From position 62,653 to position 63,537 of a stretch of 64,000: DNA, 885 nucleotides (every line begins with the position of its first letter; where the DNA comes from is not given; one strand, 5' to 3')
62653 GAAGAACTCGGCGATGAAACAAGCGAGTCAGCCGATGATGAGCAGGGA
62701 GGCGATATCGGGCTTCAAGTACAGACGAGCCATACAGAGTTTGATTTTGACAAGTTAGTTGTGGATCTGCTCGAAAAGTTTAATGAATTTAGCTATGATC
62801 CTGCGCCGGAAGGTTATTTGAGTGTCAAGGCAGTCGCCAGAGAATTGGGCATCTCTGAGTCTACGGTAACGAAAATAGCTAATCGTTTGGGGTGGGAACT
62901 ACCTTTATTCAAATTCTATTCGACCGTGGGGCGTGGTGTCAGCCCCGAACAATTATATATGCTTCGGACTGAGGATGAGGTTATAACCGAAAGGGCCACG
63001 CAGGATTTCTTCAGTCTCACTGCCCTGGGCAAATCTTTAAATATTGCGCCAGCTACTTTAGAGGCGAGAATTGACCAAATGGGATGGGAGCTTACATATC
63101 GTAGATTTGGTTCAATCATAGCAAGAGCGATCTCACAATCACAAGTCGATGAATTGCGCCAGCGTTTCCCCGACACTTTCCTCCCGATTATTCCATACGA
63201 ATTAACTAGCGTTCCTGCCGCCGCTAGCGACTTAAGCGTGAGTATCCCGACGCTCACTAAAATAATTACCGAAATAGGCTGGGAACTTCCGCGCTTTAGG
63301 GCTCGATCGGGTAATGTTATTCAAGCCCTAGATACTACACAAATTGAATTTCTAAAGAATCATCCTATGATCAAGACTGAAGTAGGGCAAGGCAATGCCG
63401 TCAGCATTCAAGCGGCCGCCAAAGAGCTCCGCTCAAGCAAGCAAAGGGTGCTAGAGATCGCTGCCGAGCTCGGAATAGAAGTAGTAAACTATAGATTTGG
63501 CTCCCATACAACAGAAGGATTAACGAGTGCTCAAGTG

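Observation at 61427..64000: SF2 DEAH helicase fused to a long tandem array of excisionase-type HTH modules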

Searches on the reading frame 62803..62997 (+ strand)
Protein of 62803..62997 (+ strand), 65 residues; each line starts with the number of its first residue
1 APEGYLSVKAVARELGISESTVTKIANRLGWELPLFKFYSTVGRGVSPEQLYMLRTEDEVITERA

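Call 19: search_protein_families(library=pfam, alignment_id=A1, max_evalue=0.01)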
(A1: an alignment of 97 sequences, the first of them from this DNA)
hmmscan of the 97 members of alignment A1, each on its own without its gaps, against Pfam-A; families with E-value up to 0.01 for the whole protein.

A. member 1, seq(65 aa): 15 families
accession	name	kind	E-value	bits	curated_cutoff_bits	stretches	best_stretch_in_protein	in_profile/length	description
PF13542.12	HTH_Tnp_ISL3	-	6.1e-05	22.8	27.4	1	7-29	28-50/51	Helix-turn-helix domain of transposase family ISL3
PF01418.23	HTH_6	-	7.7e-05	23.1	28.3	1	5-31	34-60/77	Helix-turn-helix domain, rpiR family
PF13384.12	HTH_23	-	9.4e-05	22.6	24.6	1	6-28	18-40/50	Homeodomain-like domain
PF12802.13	MarR_2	-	0.00016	22.2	27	1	2-29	18-44/61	MarR family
PF01325.25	Fe_dep_repress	-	0.00052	20.6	26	1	4-29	21-46/60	Iron dependent repressor, N-terminal DNA binding domain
PF13412.12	HTH_24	-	0.00069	19.6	21.9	1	4-29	16-41/48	Winged helix-turn-helix DNA-binding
PF13518.12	HTH_28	-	0.0014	19.1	25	1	3-28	11-35/52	Helix-turn-helix domain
PF01527.26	HTH_Tnp_1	-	0.002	18.8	24.1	0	6-21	24-39/75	Transposase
PF18024.7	HTH_50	-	0.0044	17.1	27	1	3-25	21-43/50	Helix-turn-helix domain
PF13551.12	HTH_29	-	0.0045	17.5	28.1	1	3-28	10-35/64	Winged helix-turn helix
PF02796.21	HTH_7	-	0.0045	17.5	23.8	0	3-26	20-42/45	Helix-turn-helix domain of resolvase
PF01381.28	HTH_3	-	0.0045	17.4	23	1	6-27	10-31/55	Helix-turn-helix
PF13560.12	HTH_31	-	0.0054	17.5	27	0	5-27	14-36/64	Helix-turn-helix domain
PF12728.13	HTH_17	-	0.0069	17.1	27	0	5-27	1-23/51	Helix-turn-helix domain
PF02954.25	HTH_8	-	0.0077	16.4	22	0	8-23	21-36/42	Bacterial regulatory protein, Fis family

B. families by the number of members that match (of 97 scanned): 31 families (the first 25 are shown)
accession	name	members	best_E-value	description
PF18024.7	HTH_50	5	0.00011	Helix-turn-helix domain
PF04760.21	IF2_N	4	0.00082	Translation initiation factor IF-2, N-terminal region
PF13542.12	HTH_Tnp_ISL3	3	6.1e-05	Helix-turn-helix domain of transposase family ISL3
PF12728.13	HTH_17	3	0.00078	Helix-turn-helix domain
PF13384.12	HTH_23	2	9.4e-05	Homeodomain-like domain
PF12802.13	MarR_2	2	0.00016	MarR family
PF00126.33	HTH_1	2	0.00042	Bacterial regulatory helix-turn-helix protein, lysR family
PF01527.26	HTH_Tnp_1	2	0.0018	Transposase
PF07453.19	NUMOD1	2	0.0018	NUMOD1 domain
PF13551.12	HTH_29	2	0.0045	Winged helix-turn helix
PF01381.28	HTH_3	2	0.0045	Helix-turn-helix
PF01418.23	HTH_6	1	7.7e-05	Helix-turn-helix domain, rpiR family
PF13556.12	HTH_30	1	0.00026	PucR C-terminal helix-turn-helix domain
PF01325.25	Fe_dep_repress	1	0.00052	Iron dependent repressor, N-terminal DNA binding domain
PF05225.22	HTH_psq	1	0.00063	helix-turn-helix, Psq domain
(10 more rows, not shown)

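Call 21: predict_structure(alignment_id=A1)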
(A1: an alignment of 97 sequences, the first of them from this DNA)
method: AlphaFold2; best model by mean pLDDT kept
length: 65 residues; sequences in the alignment: 97
mean_pLDDT: 91.9   pTM: 0.75
mean pLDDT of the five models: 91.9, 91.5, 90.5, 89.9, 89.2
residues with pLDDT >= 90: 52; 70-90: 12; 50-70: 1; < 50: 0
segments of 3 or more residues with pLDDT < 50: none
pLDDT, mean of each block of 10 residues (from residue 1): 93 95 95 94 95 88 75
secondary structure, 60 per line:
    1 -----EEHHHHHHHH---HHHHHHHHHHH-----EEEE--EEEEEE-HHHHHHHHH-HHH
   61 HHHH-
elements in order: H8-15 H19-29 E35-38 E41-46 H48-56 H58-64
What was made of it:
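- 62803..62997 (+): wHTH repeat 1, aa 460-524. This is the copy best conserved across the family. AF2 pLDDT 91.9 (call 21).
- On MerR/excisionase-type winged HTH (HTH_17, BldC, RacA, Xis): AF2 pLDDT 91.9, with elements H8-15, H19-29, E35-38 and E41-46 (call 21).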

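Call 25: fold_search(model_id=the predicted structure, library=pdb)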
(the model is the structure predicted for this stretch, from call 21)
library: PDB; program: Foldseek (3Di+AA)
matches with E <= 10: 1113; with E <= 0.001: 0
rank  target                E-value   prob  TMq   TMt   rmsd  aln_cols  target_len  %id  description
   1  5i44_K                1.6e-02  1.00  0.63  0.62   4.9        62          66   24  Structure of RacA-DNA complex; P21 form (released 2016-05-04)
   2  5i44_A                1.7e-02  1.00  0.62  0.60   4.8        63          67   25  Structure of RacA-DNA complex; P21 form (released 2016-05-04)
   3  5i44_I                1.7e-02  1.00  0.59  0.59   4.2        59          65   27  Structure of RacA-DNA complex; P21 form (released 2016-05-04)
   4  5i41                  1.9e-02  1.00  0.65  0.64   4.2        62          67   22  Structure of the apo RacA DNA binding domain (released 2016-05-04)
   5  5i44_B                2.7e-02  1.00  0.63  0.60   4.4        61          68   24  Structure of RacA-DNA complex; P21 form (released 2016-05-04)
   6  5i44_G                3.3e-02  1.00  0.62  0.60   4.8        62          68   24  Structure of RacA-DNA complex; P21 form (released 2016-05-04)
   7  6ama_B                7.8e-02  0.95  0.48  0.55   3.9        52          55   21  Structure of S. coelicolor/S. venezuelae BldC-smeA-ssfA complex to 3.09 Angstrom (released 2018-03-28)
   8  8csh_A                8.3e-02  0.98  0.58  0.69   2.6        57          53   19  Structure of the DNA binding domain of pSK1 Par partition protein bound to centromere DNA (released 2022-08-10)
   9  8dgl_A                8.9e-02  0.92  0.46  0.44   4.7        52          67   19  Crystal Structure of the RdfS Excisionase (released 2022-10-05)
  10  6amk_B                1.0e-01  0.94  0.51  0.62   3.9        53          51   21  Structure of Streptomyces venezuelae BldC-whiI opt complex (released 2018-03-28)
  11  6ama_A                1.0e-01  0.94  0.49  0.57   3.9        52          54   23  Structure of S. coelicolor/S. venezuelae BldC-smeA-ssfA complex to 3.09 Angstrom (released 2018-03-28)
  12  6ama_H                1.1e-01  0.96  0.51  0.59   3.8        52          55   21  Structure of S. coelicolor/S. venezuelae BldC-smeA-ssfA complex to 3.09 Angstrom (released 2018-03-28)
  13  5d90_C                1.1e-01  0.93  0.50  0.28   3.5        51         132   18  Crystal structure of HiNmlR, a MerR family regulator lacking the sensor domain, bound to promoter DNA (released 2016-06-29)
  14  7lwr_A                1.3e-01  0.82  0.48  0.56   4.5        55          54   16  Structural and Biochemical Insight into Assembly of Molecular Motors Involved in Viral DNA Packaging (released 2022-03-09)
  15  6amk_A                1.5e-01  0.91  0.51  0.61   4.0        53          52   19  Structure of Streptomyces venezuelae BldC-whiI opt complex (released 2018-03-28)
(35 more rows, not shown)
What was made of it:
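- On MerR/excisionase-type winged HTH (HTH_17, BldC, RacA, Xis): Foldseek probability 0.9-1.0 (call 25).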

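Call 36: find_homologous_proteins(query=A1, max_evalue=0.001)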
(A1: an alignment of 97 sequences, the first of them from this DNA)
Query A1 (97 sequences): 209 candidates shared short words with the query, none scored E <= 0.001.

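Call 45: search_protein_representatives(alignment_id=A1)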
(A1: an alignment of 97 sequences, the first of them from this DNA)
Query: 97 sequences, 63 profile positions. Proteins with E-value up to 0.001 (for the whole library): 3606; up to 1e-10: 777; up to 1e-30: 232. The best 150 are listed.
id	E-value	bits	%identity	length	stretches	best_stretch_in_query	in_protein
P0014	2.1e-199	662.0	-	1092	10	1-58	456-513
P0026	2.1e-152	511.5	-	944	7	1-60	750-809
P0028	5.5e-150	503.8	-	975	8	2-61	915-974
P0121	4.1e-99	340.8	-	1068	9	2-60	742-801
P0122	1.6e-96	332.5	-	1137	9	1-62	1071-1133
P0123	1.2e-91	316.9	-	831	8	2-59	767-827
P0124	1.4e-90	313.5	-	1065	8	1-58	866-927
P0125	1.7e-89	310.0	-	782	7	1-61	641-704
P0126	1.0e-85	297.9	-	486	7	2-57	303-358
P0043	1.6e-84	294.1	-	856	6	1-61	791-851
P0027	2.2e-82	287.2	-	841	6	1-59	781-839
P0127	1.7e-81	284.4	-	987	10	2-59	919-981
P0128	7.2e-81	282.4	-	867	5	4-59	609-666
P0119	6.3e-80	279.4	-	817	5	1-62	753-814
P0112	6.2e-79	276.2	-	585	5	2-59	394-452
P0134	1.3e-71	252.7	-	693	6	2-58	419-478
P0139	1.7e-70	249.1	-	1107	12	2-57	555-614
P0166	8.8e-59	211.6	-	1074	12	1-61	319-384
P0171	1.2e-56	204.8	-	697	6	2-61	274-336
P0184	2.8e-53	194.0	-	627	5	2-61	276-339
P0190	9.7e-52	189.1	-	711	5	3-60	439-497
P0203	2.1e-49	181.6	-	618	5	1-62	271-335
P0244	1.5e-41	156.4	-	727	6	1-62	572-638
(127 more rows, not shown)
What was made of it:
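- Tried and rejected: The exhaustive search was used instead (call 45).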

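Call 47: search_protein_families(library=pfam, proteins=[P0123, P0134, P0171, P0184, P0203, P0122, P0124, P0139, P0190, P0244], max_evalue=0.0001)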
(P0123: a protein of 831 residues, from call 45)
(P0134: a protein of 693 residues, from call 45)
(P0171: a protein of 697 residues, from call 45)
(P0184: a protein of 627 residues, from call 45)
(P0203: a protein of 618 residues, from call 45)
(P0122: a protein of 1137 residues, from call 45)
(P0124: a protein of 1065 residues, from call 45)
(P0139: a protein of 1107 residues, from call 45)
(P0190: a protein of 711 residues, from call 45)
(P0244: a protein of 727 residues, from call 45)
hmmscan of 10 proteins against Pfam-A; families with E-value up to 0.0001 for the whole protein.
P0123 (831 aa): 8 families
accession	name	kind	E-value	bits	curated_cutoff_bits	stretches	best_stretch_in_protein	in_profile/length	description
PF08279.18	HTH_11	-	2.4e-17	63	25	0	699-741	14-50/55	HTH domain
PF00392.27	GntR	-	6.3e-11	42.2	27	0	754-795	6-48/64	Bacterial regulatory proteins, gntR family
PF16677.11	GP3_package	-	9.9e-09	35.8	29.4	0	606-651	7-53/105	DNA-packaging protein gp3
PF05043.19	Mga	-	1.6e-07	32.3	21.1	0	633-660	32-59/87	Mga helix-turn-helix domain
PF12802.13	MarR_2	-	2.4e-07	31.2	27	0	276-306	16-45/61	MarR family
PF13730.12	HTH_36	-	2.8e-06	27.5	25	0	773-796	27-50/55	Helix-turn-helix domain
PF08784.17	RPA_C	-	3.2e-06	28.3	22.6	0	242-308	31-96/106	Replication protein A C terminal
PF01325.25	Fe_dep_repress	-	3.8e-06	27.5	26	0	769-798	20-49/60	Iron dependent repressor, N-terminal DNA binding domain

P0134 (693 aa): 3 families
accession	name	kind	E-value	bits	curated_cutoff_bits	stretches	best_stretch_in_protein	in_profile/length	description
PF00392.27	GntR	-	8.2e-09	35.4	27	0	420-447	20-48/64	Bacterial regulatory proteins, gntR family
PF19555.4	DUF6078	-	1.4e-07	32.4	27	0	287-349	74-135/145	Family of unknown function (DUF6078)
PF08279.18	HTH_11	-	8e-07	29.3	25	0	424-449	16-41/55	HTH domain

P0171 (697 aa): 1 family
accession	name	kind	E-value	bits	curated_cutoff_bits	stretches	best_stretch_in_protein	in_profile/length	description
PF19555.4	DUF6078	-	2.2e-06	28.5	27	0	294-350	89-141/145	Family of unknown function (DUF6078)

P0184 (627 aa): 7 families
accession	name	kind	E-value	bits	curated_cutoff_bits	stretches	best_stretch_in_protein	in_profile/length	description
PF08279.18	HTH_11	-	1.5e-16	60.4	25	0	421-447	16-42/55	HTH domain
PF13730.12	HTH_36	-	2.5e-12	46.8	25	0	420-445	25-50/55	Helix-turn-helix domain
PF00392.27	GntR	-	1.4e-08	34.7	27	0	402-444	5-48/64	Bacterial regulatory proteins, gntR family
PF00126.33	HTH_1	-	5e-06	26.8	26.6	0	287-311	20-44/60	Bacterial regulatory helix-turn-helix protein, lysR family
PF13412.12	HTH_24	-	6.7e-06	26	21.9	0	420-444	17-41/48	Winged helix-turn-helix DNA-binding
PF01418.23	HTH_6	-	1.9e-05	25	28.3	0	419-445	33-59/77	Helix-turn-helix domain, rpiR family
PF13384.12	HTH_23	-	3.4e-05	24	24.6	0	421-442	18-39/50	Homeodomain-like domain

P0203 (618 aa): 1 family
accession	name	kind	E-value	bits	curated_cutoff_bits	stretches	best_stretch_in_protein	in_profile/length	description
PF12802.13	MarR_2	-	7.1e-06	26.5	27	0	403-443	7-46/61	MarR family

P0122 (1137 aa): 6 families
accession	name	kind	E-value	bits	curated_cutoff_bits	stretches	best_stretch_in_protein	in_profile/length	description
PF04851.21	ResIII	-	8.2e-25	88.1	22.5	1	91-263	3-163/164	Type III restriction enzyme, res subunit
PF00270.35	DEAD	-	2.9e-11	43.8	26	1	123-265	18-162/167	DEAD/DEAH box helicase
PF04760.21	IF2_N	-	2e-09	37.5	25.3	0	879-905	4-30/53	Translation initiation factor IF-2, N-terminal region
PF18766.7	SWI2_SNF2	-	2.2e-09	37.7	26.7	1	118-323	17-210/221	SWI2/SNF2 ATPase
PF00271.37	Helicase_C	-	5.5e-09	36.7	23.5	1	380-452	36-108/110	Helicase conserved C-terminal domain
PF01418.23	HTH_6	-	1.2e-07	32.1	28.3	0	1009-1034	35-60/77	Helix-turn-helix domain, rpiR family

P0124 (1065 aa): 16 families
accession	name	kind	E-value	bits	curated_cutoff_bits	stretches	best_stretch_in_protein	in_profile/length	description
PF04851.21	ResIII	-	6.4e-23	81.9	22.5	1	86-255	3-163/164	Type III restriction enzyme, res subunit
PF13412.12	HTH_24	-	1e-16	60.7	21.9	0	803-832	16-45/48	Winged helix-turn-helix DNA-binding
PF08279.18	HTH_11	-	2.3e-16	59.9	25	0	804-843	15-52/55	HTH domain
PF18766.7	SWI2_SNF2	-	4.8e-14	53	26.7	1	112-302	16-203/221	SWI2/SNF2 ATPase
PF13518.12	HTH_28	-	2.7e-13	50.2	25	0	806-843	14-50/52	Helix-turn-helix domain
PF13551.12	HTH_29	-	9e-13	48.6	28.1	0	806-852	13-62/64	Winged helix-turn helix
PF00270.35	DEAD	-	1e-10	42.1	26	1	118-258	18-163/167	DEAD/DEAH box helicase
PF01325.25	Fe_dep_repress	-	4.4e-10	40.1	26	0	803-832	21-50/60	Iron dependent repressor, N-terminal DNA binding domain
PF00271.37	Helicase_C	-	9.5e-10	39.2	23.5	1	369-441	37-109/110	Helicase conserved C-terminal domain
PF12802.13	MarR_2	-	1.1e-08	35.5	27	0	730-765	14-48/61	MarR family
PF13384.12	HTH_23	-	1.5e-08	34.6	24.6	0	806-834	19-47/50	Homeodomain-like domain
PF08220.18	HTH_DeoR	-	1.8e-07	31.3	21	0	530-550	12-32/57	DeoR-like helix-turn-helix domain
PF01047.28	MarR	-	3.2e-06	27.4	24.6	0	807-832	20-45/59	MarR family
PF14493.12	HTH_40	-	4.1e-06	27.4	27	0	739-797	14-65/89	Helix-turn-helix domain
PF02082.26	Rrf2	-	5.9e-06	26.9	30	0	735-765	21-51/132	Iron-dependent Transcriptional regulator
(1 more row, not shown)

P0139 (1107 aa): 5 families
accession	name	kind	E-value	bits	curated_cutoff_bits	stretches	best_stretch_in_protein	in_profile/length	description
PF01418.23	HTH_6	-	1.8e-10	41.1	28.3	0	51-86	28-62/77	Helix-turn-helix domain, rpiR family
PF16584.11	LolA_2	-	1.1e-08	35.5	26.8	0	507-540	39-72/152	Outer membrane lipoprotein carrier protein LolA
PF07106.19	TBPIP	-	8.3e-08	32.5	22.8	0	472-531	4-59/62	TBPIP/Hop2 winged helix domain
PF03465.20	eRF1_3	-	1.9e-07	31.9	25.8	0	232-314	10-101/106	eRF1 domain 3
PF02789.23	Peptidase_M17_N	-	1.8e-06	28.3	23.4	0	372-396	29-55/129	Cytosol aminopeptidase family, N-terminal domain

P0190 (711 aa): 2 families
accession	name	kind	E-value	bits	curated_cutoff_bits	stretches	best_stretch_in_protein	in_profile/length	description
PF08279.18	HTH_11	-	6.9e-11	42.3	25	0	507-539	14-46/55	HTH domain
PF00392.27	GntR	-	5.6e-09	36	27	0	368-399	17-49/64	Bacterial regulatory proteins, gntR family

P0244 (727 aa): 0 families

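Call 76: search_protein_families(library=ncbifam, proteins=[P0171, P0134, P0166], max_evalue=0.01)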
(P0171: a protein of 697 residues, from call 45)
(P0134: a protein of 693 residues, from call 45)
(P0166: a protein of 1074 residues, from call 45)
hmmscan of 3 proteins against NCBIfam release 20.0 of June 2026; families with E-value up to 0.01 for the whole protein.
P0171 (697 aa): 0 families

P0134 (693 aa): 0 families

P0166 (1074 aa): 13 families
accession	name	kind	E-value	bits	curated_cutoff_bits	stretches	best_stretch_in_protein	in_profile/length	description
TIGR02607.1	antidote_HigA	equivalog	8.7e-12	44.7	47.7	0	738-764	21-47/81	HigA family addiction module antitoxin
TIGR03879.1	near_KaiC_dom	domain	3.8e-07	30.5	65.1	0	1011-1036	36-61/91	probable regulatory domain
NF047541.1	telomere_Tpg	equivalog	5.4e-07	29.8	90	0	877-911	38-72/183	telomere-protecting terminal protein Tpg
NF047737.1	antiphage_MADS1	equivalog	7.3e-06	26.1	80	0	323-349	2-28/49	methylation-associated defense system helix-turn-helix domain-containing protein MAD1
NF033499.1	Xis_Gifsy_1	exception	7.3e-06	26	60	0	323-353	7-37/92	excisionase Xis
NF033594.2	transpos_ISNCY_2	equivalog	2.7e-05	23.5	250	0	870-966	7-104/368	ISNCY family transposase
NF046085.1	XrtY_assoc_Gly1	equivalog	4.1e-05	22.6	400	0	624-660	59-95/387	XrtY-associated glycosyltransferase XYAG1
TIGR00270.2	TIGR00270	equivalog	6.1e-05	22.9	110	0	842-897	58-112/159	multiprotein bridging factor aMBF1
NF040955.1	Arch_DPS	equivalog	0.00014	21.6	250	0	348-371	147-168/177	DNA protection during starvation protein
TIGR02080.1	O_succ_thio_ly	equivalog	0.00018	20.4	504.55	0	688-733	249-294/382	cystathionine gamma-synthase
NF033787.1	HTH_BldC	subfamily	0.00032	20.5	77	0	461-483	2-24/49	BldC family transcriptional regulator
NF033141.0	blaZ_gen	exception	0.0055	16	500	0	845-897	90-147/281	BlaZ-like penicillin-hydrolyzing class A beta-lactamase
TIGR01764.1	excise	domain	0.0063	16.8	28.8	0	324-347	1-24/49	excisionase family DNA-binding protein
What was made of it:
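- Closest known: BldC, RacA, pSK1 Par, and Xis/RdfS excisionases. Different: Sequence similarity stays below the Pfam HTH_17 and NCBIfam BldC cut-offs (calls 19, 76).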

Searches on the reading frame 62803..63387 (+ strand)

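Call 33: search_protein_families(library=phrogs, proteins=[window:62803-63387:+], max_evalue=0.001)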
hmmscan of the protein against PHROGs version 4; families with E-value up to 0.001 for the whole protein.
seq(195 aa): 4 families
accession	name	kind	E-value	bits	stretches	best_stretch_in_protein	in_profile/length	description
phrog_1206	-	head and packaging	6.4e-05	23.9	0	4-32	19-47/207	terminase small subunit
phrog_597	-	DNA, RNA and nucleotide metabolism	0.00027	22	0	3-34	110-140/200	DNA binding protein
phrog_3282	-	transcription regulation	0.00029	21.7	0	7-27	64-84/158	sigma factor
phrog_20467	-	DNA, RNA and nucleotide metabolism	0.00031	21.6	0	9-32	82-105/112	HNH endonuclease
